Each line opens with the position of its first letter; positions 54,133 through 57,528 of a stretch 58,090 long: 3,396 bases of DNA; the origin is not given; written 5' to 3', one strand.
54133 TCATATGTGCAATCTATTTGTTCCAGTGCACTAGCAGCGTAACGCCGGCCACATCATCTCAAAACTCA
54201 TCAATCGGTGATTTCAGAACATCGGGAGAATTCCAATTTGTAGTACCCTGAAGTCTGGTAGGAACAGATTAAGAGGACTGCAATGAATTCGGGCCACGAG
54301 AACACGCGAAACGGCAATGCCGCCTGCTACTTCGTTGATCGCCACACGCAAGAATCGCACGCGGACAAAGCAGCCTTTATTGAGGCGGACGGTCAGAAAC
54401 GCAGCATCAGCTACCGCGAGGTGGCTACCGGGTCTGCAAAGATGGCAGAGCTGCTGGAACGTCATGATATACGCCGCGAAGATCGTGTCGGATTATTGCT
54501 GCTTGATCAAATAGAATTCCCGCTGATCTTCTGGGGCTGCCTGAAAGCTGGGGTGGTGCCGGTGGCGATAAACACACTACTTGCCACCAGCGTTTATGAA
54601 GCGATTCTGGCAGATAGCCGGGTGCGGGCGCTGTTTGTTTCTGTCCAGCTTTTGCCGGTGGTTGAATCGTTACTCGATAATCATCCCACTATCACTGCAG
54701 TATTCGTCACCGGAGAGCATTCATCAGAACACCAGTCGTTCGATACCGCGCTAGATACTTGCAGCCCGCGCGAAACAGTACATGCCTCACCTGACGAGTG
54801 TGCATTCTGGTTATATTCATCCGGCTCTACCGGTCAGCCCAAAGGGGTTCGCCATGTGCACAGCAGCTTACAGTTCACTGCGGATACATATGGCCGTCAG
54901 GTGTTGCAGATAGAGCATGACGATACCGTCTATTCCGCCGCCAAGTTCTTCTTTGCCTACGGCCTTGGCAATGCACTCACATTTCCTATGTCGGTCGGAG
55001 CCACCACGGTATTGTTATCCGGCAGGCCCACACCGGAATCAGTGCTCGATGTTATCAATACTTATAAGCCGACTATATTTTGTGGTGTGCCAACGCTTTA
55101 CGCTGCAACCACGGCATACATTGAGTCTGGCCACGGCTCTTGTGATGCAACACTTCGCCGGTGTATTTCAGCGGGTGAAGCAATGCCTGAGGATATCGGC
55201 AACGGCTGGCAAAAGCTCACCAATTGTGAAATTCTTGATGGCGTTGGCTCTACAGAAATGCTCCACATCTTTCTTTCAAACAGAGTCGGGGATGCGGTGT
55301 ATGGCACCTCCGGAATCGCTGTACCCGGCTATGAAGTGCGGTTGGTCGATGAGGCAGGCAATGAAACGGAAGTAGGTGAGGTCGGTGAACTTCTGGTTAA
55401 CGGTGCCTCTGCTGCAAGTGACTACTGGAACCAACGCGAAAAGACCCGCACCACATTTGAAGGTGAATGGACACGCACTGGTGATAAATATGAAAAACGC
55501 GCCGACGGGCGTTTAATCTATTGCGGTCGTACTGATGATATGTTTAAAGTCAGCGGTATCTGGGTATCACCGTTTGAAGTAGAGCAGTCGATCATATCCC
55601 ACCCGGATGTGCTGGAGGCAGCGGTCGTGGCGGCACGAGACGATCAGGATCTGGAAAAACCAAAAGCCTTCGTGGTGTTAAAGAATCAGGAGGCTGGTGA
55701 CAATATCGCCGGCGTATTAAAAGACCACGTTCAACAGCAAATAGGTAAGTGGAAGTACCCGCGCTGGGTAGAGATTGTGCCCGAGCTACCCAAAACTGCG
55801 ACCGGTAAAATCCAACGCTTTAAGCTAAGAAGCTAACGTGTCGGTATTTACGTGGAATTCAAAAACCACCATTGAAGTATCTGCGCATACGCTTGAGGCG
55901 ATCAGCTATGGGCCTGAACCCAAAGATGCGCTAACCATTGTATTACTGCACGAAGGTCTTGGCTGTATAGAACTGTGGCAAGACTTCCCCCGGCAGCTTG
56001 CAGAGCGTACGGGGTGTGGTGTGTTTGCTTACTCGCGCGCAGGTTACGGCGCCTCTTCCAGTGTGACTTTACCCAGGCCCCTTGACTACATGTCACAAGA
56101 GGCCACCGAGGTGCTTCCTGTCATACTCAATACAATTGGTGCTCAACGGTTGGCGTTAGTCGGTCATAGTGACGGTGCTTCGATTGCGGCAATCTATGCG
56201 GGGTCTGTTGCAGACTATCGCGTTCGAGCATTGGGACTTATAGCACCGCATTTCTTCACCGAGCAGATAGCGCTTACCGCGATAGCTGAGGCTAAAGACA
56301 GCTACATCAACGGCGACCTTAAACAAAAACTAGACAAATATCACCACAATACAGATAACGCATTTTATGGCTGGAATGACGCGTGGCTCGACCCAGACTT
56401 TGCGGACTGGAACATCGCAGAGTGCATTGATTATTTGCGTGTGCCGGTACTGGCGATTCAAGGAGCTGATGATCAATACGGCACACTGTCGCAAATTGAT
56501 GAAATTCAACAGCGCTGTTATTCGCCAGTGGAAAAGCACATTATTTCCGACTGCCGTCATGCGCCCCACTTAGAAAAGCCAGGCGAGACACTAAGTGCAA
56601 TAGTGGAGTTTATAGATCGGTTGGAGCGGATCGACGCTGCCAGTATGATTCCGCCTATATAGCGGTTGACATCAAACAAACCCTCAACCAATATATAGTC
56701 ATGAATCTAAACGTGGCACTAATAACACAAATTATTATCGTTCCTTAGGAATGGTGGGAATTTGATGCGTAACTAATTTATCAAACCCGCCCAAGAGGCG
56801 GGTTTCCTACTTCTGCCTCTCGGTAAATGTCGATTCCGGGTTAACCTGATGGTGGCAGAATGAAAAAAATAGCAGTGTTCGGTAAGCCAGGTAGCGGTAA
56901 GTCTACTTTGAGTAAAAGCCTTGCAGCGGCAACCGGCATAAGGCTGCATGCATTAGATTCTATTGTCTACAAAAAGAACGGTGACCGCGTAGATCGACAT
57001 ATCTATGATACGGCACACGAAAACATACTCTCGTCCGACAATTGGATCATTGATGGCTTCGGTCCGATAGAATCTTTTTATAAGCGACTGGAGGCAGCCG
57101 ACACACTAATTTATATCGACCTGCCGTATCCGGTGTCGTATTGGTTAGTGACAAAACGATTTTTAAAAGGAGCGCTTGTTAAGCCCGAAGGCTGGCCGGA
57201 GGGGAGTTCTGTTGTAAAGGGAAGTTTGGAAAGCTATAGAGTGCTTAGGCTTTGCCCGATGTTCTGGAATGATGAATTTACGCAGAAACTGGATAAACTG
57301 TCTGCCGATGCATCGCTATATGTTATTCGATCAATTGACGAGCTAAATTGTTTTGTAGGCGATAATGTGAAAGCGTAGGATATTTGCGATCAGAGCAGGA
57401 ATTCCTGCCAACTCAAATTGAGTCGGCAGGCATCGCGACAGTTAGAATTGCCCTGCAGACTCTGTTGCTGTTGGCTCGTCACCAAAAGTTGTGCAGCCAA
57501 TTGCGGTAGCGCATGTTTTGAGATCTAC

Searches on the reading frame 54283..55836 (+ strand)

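Call 18: search_protein_families(library=pfam, proteins=[window:54283-55836:+], max_evalue=0.0001)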
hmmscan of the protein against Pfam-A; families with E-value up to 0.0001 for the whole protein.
window:54283-55836:+ (517 aa): 2 families
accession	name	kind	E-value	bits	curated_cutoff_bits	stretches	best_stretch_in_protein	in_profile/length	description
PF00501.34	AMP-binding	-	2.2e-72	244.5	29.9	1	21-382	3-384/384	AMP-binding enzyme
PF13193.12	AMP-binding_C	-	2.8e-23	83.1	24.5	1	432-509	1-76/76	AMP-binding enzyme C-terminal domain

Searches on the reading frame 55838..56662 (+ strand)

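Call 65: search_protein_families(library=pfam, proteins=[window:55838-56662:+], max_evalue=0.001)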
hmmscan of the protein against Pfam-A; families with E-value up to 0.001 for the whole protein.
window:55838-56662:+ (274 aa): 4 families
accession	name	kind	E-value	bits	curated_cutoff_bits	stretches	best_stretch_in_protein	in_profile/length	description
PF00561.26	Abhydrolase_1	-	5.6e-17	62.7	25.8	2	34-145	3-113/245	alpha/beta hydrolase fold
PF12697.13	Abhydrolase_6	-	1.7e-12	48.9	26.3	1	34-251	1-214/217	Alpha/beta hydrolase family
PF12146.15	Hydrolase_4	-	3.1e-09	36.9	27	1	33-143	6-115/239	Serine aminopeptidase, S33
PF00975.26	Thioesterase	-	0.00025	21.8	26.4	1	33-172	2-132/226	Thioesterase domain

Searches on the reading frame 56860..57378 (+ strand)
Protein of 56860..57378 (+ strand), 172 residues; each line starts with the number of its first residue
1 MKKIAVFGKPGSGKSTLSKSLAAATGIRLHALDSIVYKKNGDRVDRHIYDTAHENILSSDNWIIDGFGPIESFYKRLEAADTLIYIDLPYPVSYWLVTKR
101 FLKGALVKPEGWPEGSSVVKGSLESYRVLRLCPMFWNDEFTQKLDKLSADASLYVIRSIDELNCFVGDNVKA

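Call 65: search_protein_families(library=pfam, proteins=[window:56860-57378:+], max_evalue=0.001)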
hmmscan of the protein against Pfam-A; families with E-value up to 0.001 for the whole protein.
window:56860-57378:+ (172 aa): 2 families
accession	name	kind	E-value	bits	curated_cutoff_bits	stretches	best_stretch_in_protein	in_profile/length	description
PF13238.12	AAA_18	-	6.2e-06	27.1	29.4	1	4-64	1-44/128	AAA domain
PF13207.12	AAA_17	-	0.0005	20.8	27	0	7-28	1-22/136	AAA domain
